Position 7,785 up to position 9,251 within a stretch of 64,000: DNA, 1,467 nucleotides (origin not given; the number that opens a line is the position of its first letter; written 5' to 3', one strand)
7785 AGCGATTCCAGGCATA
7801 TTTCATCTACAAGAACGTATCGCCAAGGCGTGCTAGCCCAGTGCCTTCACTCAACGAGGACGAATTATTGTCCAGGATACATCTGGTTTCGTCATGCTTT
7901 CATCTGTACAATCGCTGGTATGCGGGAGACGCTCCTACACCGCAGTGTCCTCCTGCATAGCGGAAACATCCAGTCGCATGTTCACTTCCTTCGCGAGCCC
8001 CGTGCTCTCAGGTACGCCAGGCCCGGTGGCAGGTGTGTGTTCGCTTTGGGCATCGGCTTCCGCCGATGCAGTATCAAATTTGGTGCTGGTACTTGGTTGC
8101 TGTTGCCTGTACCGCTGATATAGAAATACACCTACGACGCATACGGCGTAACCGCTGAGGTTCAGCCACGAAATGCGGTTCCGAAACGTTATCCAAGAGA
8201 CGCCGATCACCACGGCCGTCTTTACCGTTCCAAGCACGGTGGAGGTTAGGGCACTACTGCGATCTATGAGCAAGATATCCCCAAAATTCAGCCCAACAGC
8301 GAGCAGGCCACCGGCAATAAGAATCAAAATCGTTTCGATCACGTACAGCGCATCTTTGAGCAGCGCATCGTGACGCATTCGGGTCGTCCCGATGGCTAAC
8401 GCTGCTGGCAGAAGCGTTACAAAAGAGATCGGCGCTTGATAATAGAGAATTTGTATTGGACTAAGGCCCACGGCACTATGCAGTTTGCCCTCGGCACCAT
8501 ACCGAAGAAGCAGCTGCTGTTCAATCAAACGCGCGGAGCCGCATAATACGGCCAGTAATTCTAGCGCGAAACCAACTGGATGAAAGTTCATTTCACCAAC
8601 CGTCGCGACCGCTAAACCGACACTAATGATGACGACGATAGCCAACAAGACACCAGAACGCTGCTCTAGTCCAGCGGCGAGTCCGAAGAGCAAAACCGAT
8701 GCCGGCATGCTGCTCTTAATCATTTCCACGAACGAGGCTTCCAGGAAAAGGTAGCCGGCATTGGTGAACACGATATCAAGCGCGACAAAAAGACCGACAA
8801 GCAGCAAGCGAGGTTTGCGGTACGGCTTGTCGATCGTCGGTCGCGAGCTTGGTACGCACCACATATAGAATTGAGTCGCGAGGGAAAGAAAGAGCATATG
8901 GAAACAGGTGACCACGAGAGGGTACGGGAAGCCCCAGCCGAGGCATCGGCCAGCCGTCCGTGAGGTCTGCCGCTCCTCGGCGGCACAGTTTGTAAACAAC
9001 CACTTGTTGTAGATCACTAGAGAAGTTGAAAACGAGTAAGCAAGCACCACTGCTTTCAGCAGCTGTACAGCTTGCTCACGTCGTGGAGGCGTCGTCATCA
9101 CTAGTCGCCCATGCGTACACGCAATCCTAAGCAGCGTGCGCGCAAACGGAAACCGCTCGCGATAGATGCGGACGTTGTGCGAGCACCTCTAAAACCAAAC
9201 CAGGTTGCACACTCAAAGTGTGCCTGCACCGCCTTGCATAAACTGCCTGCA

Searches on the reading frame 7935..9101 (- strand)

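Call 6: search_protein_families(library=pfam, proteins=[window:7935-9101:-], max_evalue=0.01)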
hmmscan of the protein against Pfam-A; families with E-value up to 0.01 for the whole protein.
window:7935-9101:- (388 aa): 3 families
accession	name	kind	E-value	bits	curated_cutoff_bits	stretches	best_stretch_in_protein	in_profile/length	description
PF03151.22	TPT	-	1.2e-28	100.8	30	1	58-328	28-290/291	Triose-phosphate Transporter family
PF00892.27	EamA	-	4.3e-06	27.5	28.2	1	212-327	27-132/135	EamA-like transporter family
PF08449.17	UAA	-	0.0012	18.5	26.2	1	111-329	82-308/311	UAA transporter family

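Call 57: search_protein_families(library=ncbifam, proteins=[P0163], max_evalue=0.001)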
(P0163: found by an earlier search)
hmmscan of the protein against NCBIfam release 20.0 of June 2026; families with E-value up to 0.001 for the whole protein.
P0163 (431 aa): 2 families
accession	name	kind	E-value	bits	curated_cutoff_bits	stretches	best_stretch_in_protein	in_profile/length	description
TIGR00070.1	hisG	equivalog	5.7e-43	146.9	75.75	1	77-275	1-182/183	ATP phosphoribosyltransferase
TIGR03455.1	HisG_C-term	equivalog_domain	9.7e-12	45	40.05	1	295-395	10-99/100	ATP phosphoribosyltransferase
